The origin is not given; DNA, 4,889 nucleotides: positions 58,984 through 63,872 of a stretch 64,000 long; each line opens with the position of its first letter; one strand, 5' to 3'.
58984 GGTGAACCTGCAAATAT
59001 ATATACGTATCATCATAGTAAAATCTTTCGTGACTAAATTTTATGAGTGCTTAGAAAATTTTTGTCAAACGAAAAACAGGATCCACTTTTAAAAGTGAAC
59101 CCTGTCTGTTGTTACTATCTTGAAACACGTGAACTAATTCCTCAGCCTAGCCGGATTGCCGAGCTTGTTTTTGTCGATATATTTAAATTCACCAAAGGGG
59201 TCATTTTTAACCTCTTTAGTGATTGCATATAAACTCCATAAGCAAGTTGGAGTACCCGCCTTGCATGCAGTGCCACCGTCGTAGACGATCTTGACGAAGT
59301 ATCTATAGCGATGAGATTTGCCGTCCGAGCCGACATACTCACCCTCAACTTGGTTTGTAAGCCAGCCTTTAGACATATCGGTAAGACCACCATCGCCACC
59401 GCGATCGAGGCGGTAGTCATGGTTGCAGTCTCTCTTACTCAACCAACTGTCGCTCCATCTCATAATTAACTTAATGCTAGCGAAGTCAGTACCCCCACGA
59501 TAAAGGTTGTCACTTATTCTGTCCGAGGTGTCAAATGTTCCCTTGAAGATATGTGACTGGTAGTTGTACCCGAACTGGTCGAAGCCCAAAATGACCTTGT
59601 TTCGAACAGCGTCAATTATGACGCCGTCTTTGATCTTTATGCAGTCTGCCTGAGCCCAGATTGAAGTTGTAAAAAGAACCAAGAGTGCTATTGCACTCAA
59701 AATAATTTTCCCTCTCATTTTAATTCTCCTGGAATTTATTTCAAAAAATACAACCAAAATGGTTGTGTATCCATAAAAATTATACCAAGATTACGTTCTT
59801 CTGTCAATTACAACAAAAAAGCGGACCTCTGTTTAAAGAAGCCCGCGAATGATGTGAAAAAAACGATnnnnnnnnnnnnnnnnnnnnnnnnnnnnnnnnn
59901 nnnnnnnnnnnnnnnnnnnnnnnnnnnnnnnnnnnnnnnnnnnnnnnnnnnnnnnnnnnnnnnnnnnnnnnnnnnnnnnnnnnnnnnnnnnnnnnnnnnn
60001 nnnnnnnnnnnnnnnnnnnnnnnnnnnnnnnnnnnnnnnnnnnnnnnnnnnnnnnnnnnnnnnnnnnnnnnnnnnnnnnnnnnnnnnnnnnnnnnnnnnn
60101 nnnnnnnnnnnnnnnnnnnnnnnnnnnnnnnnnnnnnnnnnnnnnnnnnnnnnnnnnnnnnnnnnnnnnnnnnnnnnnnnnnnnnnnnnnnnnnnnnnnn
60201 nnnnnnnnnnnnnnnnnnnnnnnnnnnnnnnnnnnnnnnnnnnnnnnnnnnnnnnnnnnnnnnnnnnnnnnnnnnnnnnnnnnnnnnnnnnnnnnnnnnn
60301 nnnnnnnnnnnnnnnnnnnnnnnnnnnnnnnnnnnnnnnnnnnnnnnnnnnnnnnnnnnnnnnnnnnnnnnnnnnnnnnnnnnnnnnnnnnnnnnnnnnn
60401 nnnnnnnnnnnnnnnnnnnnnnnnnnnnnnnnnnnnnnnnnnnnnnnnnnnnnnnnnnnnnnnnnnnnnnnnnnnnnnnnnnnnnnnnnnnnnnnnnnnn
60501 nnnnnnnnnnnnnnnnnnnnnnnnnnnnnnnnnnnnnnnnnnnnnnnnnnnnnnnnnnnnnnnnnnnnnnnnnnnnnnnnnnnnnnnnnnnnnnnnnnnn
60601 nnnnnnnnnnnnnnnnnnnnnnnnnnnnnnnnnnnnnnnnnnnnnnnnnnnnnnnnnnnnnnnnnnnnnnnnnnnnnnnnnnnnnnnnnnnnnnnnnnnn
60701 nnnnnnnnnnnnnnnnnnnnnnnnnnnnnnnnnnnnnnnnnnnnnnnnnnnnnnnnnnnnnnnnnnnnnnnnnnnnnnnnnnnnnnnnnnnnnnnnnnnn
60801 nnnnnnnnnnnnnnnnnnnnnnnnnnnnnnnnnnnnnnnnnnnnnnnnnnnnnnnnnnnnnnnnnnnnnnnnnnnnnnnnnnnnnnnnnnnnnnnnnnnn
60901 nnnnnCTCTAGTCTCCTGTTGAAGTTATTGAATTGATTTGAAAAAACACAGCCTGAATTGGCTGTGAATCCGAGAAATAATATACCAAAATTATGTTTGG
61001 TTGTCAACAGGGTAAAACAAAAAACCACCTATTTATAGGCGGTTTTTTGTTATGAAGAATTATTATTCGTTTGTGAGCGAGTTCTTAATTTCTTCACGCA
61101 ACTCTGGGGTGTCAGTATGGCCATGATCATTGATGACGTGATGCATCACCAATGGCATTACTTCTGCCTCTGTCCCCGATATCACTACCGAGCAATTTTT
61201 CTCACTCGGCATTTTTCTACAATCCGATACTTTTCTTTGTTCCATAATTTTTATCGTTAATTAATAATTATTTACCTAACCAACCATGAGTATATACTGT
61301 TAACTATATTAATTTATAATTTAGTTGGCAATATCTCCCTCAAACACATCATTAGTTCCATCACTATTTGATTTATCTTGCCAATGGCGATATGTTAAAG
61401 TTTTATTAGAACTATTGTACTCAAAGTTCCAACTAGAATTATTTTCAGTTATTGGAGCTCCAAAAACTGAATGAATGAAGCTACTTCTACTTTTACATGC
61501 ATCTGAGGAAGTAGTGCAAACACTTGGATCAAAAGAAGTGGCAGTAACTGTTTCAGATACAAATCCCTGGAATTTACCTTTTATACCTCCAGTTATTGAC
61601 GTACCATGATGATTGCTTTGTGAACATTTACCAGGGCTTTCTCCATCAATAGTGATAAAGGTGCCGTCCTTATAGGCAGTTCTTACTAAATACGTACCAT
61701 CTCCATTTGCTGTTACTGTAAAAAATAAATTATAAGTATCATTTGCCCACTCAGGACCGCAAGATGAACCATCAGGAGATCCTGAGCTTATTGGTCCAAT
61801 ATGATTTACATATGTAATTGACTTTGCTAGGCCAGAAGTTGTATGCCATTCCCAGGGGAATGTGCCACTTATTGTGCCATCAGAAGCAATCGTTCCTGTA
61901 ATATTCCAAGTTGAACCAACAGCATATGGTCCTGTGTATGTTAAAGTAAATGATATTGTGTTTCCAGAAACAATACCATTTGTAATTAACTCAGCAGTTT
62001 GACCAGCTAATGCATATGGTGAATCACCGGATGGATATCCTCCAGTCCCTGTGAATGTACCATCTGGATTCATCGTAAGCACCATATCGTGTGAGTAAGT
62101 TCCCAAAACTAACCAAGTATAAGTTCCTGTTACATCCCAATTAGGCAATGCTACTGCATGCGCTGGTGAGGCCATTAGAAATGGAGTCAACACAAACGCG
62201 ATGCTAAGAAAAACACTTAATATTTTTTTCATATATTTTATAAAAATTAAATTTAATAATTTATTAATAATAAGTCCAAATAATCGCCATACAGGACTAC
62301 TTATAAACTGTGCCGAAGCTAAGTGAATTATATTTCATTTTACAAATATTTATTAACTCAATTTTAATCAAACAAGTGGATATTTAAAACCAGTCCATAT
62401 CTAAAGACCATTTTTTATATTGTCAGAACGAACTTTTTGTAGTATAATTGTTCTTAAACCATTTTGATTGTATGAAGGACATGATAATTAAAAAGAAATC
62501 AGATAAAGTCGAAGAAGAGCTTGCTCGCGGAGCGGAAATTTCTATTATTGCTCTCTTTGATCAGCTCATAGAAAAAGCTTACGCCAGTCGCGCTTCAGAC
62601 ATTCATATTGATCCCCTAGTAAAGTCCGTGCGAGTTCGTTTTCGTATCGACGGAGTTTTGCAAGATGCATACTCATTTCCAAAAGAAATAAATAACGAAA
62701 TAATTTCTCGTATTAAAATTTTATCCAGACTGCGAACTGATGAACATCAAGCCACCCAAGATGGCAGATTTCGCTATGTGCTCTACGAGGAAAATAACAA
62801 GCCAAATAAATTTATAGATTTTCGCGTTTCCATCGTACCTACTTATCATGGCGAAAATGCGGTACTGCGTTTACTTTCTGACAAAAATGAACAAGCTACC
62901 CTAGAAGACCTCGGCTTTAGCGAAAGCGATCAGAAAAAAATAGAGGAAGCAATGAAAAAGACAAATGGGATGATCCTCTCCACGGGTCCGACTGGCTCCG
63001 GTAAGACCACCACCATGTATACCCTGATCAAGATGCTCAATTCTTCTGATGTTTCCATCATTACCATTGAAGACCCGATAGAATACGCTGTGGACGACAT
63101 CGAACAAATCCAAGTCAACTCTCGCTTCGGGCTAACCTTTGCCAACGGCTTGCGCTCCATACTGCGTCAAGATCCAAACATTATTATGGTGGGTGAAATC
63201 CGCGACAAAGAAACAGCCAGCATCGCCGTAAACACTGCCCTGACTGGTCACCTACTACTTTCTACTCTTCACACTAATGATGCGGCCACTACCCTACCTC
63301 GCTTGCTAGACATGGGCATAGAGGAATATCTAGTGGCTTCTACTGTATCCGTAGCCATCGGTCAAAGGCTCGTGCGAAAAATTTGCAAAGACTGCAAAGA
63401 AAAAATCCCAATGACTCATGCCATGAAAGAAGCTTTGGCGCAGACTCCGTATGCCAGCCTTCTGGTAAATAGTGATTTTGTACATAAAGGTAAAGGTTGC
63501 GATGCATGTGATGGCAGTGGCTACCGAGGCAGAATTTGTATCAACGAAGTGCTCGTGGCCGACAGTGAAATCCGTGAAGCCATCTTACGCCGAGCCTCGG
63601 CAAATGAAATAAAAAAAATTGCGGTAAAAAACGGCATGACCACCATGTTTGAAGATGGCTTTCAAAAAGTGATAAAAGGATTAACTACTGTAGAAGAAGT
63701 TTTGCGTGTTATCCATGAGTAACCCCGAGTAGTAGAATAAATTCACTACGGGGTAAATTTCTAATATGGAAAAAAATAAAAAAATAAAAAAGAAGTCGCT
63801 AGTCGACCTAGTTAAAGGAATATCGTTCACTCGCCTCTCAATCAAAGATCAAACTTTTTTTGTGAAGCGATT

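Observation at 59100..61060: GC-rich islet with two secreted-protein genes sharing a duplicated leader and signal peptide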

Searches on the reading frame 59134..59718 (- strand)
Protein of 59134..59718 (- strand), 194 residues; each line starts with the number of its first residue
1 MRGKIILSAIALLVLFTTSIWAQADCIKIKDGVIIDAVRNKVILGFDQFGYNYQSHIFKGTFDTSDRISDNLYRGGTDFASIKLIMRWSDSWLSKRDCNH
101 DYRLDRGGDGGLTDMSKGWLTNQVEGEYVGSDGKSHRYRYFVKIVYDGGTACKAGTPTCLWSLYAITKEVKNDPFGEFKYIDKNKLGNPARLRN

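Call 12: search_protein_families(library=pfam, proteins=[window:59134-59718:-], max_evalue=0.01)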
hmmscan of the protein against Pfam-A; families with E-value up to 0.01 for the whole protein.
window:59134-59718:- (194 aa): 0 families

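Call 14: find_homologous_proteins(query=window:59134-59718:-)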
Query window:59134-59718:- (194 aa): 43 proteins with E <= 0.001 among 120 candidates.
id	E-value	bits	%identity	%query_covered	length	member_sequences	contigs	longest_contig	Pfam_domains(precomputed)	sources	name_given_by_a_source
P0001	9.2e-71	256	100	56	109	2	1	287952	-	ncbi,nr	ncbi:MAG: hypothetical protein KGL67_02115 [Patescibacteria group bacterium]|nr:hypothetical protein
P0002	2.7e-65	238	57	95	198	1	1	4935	-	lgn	-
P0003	1.6e-64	235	58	88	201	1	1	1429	-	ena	-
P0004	2.5e-62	228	57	88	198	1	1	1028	-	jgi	jgi:hypothetical protein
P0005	1.9e-53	199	49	97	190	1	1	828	-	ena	-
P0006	7.7e-53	197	52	94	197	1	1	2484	-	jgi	jgi:hypothetical protein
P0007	1.1e-51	193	48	96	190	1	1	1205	-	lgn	-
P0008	8.6e-51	190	49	97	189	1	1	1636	-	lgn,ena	-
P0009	1.0e-50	190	48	97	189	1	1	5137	-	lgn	-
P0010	1.3e-50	190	51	95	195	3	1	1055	-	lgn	-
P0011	1.5e-50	190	47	97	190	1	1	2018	-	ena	-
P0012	2.6e-50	189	48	96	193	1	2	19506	-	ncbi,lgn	-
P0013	1.6e-49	186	46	99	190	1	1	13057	-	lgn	-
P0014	2.6e-49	186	45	99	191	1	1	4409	-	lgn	-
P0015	4.2e-48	182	49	96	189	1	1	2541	-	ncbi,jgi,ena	-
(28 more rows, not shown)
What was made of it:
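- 59134..59652 (-): Gene A cargo: small secreted protein of an uncharacterised family (whole CDS 59718-59134, 194 aa). 43 homologues (call 14).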

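Call 20: find_encoding_contigs(protein=P0002, flank=5000, max_places=3)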
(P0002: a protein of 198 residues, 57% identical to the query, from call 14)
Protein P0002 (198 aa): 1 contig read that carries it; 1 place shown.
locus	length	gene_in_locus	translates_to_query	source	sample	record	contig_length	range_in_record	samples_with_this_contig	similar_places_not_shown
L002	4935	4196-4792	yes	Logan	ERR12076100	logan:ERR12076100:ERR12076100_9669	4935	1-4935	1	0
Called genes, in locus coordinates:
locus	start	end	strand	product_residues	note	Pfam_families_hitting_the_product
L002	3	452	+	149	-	?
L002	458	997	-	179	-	PF01243:PNPOx_N, PF12900:Pyridox_ox_2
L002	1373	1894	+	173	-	-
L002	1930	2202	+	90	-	-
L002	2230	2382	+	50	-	-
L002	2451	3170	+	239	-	PF06577:EipA (weak), PF04366:Ysc84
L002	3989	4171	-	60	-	-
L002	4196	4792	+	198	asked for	-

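Call 32: find_related_loci(query=A2, collection=genome_contigs, flank=10000)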
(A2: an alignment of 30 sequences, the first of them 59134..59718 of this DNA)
Query A2 (194 aa) in genome_contigs; peptide patterns used: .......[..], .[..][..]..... (x = any residue, [..] = any of these).
156 stretches matched a pattern; 136 encode a relative of the query (tblastn E <= 1e-3); the best 80 are kept; 80 distinct loci.
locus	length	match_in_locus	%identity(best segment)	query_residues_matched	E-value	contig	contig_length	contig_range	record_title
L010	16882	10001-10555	47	6-192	5e-48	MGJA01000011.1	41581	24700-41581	MAG: Candidatus Yanofskybacteria bacterium RIFCSPHIGHO2_01_FULL_41_21 rifcsphigho2_01_scaffold_4638, whole genome shotgu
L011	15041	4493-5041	46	4-192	1e-46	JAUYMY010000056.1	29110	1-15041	MAG: Methylobacter sp. isolate C3_concoct.bin.75 C3_k141_59192, whole genome shotgun sequence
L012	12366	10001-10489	49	7-178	7e-46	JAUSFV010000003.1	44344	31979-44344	MAG: bacterium isolate E14_maxbin.402 E14_k141_8564, whole genome shotgun sequence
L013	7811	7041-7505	49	23-179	2e-45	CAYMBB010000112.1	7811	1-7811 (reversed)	MAG TPA_asm: uncultured Anaerolineaceae bacterium isolate SRP093762_co1_178 genome assembly, contig: NODE_5186_length_78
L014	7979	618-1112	48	10-178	6e-44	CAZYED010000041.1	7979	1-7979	MAG TPA_asm: uncultured Candidatus Saccharibacteria bacterium isolate SRP269290_co4_70 genome assembly, contig: NODE_830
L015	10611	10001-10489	47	21-190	1e-43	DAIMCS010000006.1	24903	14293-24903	MAG TPA_asm: Patescibacteria group bacterium isolate CTOTU25981 NODE_450_length_24903_cov_10.691082, whole genome shotgu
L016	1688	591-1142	46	1-190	4e-43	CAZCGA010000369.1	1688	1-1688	MAG TPA_asm: uncultured Candidatus Binatia bacterium isolate SRP119689_co1_8 genome assembly, contig: NODE_139188_length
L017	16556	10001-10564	45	4-190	2e-42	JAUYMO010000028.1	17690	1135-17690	MAG: Candidatus Giovannonibacteria bacterium isolate C24_metabat.bin.89 C24_k141_362044, whole genome shotgun sequence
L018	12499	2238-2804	43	3-190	3e-42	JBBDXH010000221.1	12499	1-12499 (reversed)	MAG: Dehalococcoidia bacterium isolate LejiaD_2_71_13 Lejia_D_7867_length_12499_cov_7, whole genome shotgun sequence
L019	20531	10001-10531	47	2-179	7e-42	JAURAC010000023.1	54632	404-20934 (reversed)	MAG: Candidatus Subterrananammoxibius californiae isolate Bin_309 NODE_23_length_54632_cov_21.430383, whole genome shotg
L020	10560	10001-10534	48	10-190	1e-41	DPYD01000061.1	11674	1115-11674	MAG TPA_asm: Candidatus Kaiserbacteria bacterium isolate UBA10103 contig_9821, whole genome shotgun sequence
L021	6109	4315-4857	44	3-190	3e-41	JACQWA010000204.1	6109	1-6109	MAG: Candidatus Rokuibacteriota bacterium isolate NC_groundwater_1477_Ag_S-0.65um_67_43 S_p65_S5_coassembly_k141_2596573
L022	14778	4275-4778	45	5-178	5e-41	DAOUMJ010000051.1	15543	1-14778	MAG TPA_asm: Anaerolineales bacterium isolate W58_115 k99_617555, whole genome shotgun sequence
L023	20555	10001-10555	41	4-194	5e-41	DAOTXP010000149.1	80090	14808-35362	MAG TPA_asm: Anaerolineales bacterium isolate H21_265 k133_1069211, whole genome shotgun sequence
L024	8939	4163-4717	44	5-190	1e-40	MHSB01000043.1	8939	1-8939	MAG: Candidatus Taylorbacteria bacterium RIFCSPLOWO2_01_FULL_50_130 rifcsplowo2_01_scaffold_50331, whole genome shotgun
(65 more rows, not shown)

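Call 40: predict_structure(alignment_id=A2)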
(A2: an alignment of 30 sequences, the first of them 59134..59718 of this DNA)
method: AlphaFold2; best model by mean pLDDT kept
length: 194 residues; sequences in the alignment: 30
mean_pLDDT: 69.7   pTM: 0.53
mean pLDDT of the five models: 69.7, 69.6, 65.5, 64.2, 63.7
residues with pLDDT >= 90: 7; 70-90: 108; 50-70: 71; < 50: 8
segments of 3 or more residues with pLDDT < 50: 189-194
pLDDT, mean of each block of 10 residues (from residue 1): 65 62 69 78 74 76 67 56 70 70 68 58 82 90 77 65 75 78 57 40
secondary structure, 60 per line:
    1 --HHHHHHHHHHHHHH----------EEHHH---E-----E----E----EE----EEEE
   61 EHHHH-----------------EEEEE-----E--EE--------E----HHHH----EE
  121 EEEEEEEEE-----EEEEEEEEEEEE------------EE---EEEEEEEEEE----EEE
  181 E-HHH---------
elements in order: H3-16 E57-61 H62-65 E83-87 H111-114 E119-129 E135-146 E164-173 E178-181

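Call 56: search_solved_structures(query=A2, max_evalue=1)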
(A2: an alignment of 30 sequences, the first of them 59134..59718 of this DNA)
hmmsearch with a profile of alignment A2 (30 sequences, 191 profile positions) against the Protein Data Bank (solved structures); distinct sequences matched with E-value up to 1: 0.

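Call 58: search_protein_families(library=ncbifam, proteins=[window:59134-59718:-], max_evalue=0.01)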
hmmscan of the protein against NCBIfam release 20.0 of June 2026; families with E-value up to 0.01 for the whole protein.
window:59134-59718:- (194 aa): 0 families
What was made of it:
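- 59134..59652 (-): No Pfam or NCBIfam family and no PDB sequence match (calls 12, 58, 56).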

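Call 84: search_protein_representatives(alignment_id=A2)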
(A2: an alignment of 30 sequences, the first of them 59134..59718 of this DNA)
Query: 30 sequences, 191 profile positions. Proteins with E-value up to 0.001 (for the whole library): 525; up to 1e-10: 341; up to 1e-30: 113. The best 150 are listed.
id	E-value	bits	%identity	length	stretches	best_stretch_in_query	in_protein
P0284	2.8e-74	265.0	-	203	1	9-191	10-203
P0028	1.7e-70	252.7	-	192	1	5-189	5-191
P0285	6.3e-69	247.6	-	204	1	6-190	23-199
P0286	1.2e-64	233.6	-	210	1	17-190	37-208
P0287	4.7e-60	218.6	-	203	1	2-191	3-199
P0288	1.0e-59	217.5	-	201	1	10-190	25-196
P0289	5.5e-59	215.2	-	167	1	4-144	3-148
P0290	3.2e-57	209.4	-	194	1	6-188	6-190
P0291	2.2e-54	200.2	-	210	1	8-190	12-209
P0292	2.4e-54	200.0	-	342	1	16-190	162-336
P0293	2.8e-54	199.8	-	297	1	23-190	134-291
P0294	7.8e-53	195.1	-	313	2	3-144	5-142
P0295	3.1e-52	193.1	-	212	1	12-190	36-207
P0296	1.1e-50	188.1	-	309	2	12-150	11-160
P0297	1.7e-50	187.5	-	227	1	10-188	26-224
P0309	1.2e-45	171.6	-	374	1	21-190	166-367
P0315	7.6e-44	165.8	-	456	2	18-133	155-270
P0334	6.4e-40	153.0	-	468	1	20-189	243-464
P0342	8.8e-39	149.3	-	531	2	18-125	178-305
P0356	4.9e-37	143.6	-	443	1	17-190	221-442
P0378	1.3e-33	132.4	-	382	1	17-189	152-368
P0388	2.9e-32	128.0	-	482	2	76-166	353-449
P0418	3.4e-28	114.7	-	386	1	8-163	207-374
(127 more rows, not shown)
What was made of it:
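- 59134..59652 (-): 525 clusters at 50% identity in 1.84 billion proteins (call 84).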

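Call 85: search_protein_families(library=pfam, proteins=[P0292, P0293, P0309, P0315, P0334, P0342, P0356, P0378, P0388, P0418], max_evalue=0.001)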
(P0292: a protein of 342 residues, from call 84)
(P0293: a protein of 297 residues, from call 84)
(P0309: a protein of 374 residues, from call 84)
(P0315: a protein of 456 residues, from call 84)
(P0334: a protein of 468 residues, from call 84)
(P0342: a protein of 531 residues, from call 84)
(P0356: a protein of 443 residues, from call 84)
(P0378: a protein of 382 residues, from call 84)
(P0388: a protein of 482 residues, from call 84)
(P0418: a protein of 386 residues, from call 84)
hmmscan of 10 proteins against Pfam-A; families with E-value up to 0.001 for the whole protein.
P0292 (342 aa): 0 families

P0293 (297 aa): 0 families

P0309 (374 aa): 0 families

P0315 (456 aa): 0 families

P0334 (468 aa): 0 families

P0342 (531 aa): 0 families

P0356 (443 aa): 0 families

P0378 (382 aa): 0 families

P0388 (482 aa): 0 families

P0418 (386 aa): 0 families

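Call 94: find_related_loci(query=A2, collection=viral_contigs, flank=5000)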
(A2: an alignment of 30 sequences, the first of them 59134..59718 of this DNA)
Query A2 (194 aa) in viral_contigs; peptide patterns used: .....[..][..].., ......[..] (x = any residue, [..] = any of these).
61 stretches matched a pattern, but none encodes a relative of the query by tblastn (E <= 1e-3).

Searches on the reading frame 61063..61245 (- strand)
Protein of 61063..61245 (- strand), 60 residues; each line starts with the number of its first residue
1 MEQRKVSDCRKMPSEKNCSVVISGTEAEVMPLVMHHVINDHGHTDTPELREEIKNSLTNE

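Call 12: search_protein_families(library=pfam, proteins=[window:61063-61245:-], max_evalue=0.01)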
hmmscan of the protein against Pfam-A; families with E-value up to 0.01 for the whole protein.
window:61063-61245:- (60 aa): 1 family
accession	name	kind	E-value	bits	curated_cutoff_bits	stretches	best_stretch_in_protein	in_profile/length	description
PF06348.16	DUF1059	-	2.1e-07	31.5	21.1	1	16-57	11-54/56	Protein of unknown function (DUF1059)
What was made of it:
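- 61063..61245 (-): 60-aa DUF1059 gene with its terminator (61016-61051) directly upstream of cassette B. Possibly part of the same acquired block. PF06348 (call 12).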

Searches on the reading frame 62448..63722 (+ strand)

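Call 12: search_protein_families(library=pfam, proteins=[window:62448-63722:+], max_evalue=0.01)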
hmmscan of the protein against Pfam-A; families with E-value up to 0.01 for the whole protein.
window:62448-63722:+ (424 aa): 12 families
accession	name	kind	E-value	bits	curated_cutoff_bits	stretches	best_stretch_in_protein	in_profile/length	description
PF00437.27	T2SSE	-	4.3e-122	407.8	24.9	1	32-420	7-370/370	Type II/IV secretion system protein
PF13401.12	AAA_22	-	0.00024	21.8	27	1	171-218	3-50/130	AAA domain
PF20720.3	nSTAND3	-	0.00038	20.6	27.2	1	171-210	15-54/155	Novel STAND NTPase 3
PF16796.11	Microtub_bd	-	0.00061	20.2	27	1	165-198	83-117/155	Microtubule binding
PF13604.12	AAA_30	-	0.00062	20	27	1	162-205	6-50/191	AAA domain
PF25199.1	nSTAND_NTPase5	-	0.00071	19.9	34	1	166-224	34-93/145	Novel STAND NTPase 5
PF04851.21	ResIII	-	0.00085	19.7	22.5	1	163-200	13-50/164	Type III restriction enzyme, res subunit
PF13086.12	AAA_11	-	0.0019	18.5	27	1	158-204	3-54/257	AAA domain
PF00225.29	Kinesin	-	0.0019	17.7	29.3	1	157-191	59-93/327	Kinesin motor domain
PF12775.13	AAA_7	-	0.0021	18.1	25.8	1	169-207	29-67/181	P-loop containing dynein motor region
PF13173.12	AAA_14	-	0.0028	18.1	27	1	174-219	3-49/129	AAA domain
PF02562.22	PhoH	-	0.0042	17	27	1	160-211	7-58/205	PhoH-like protein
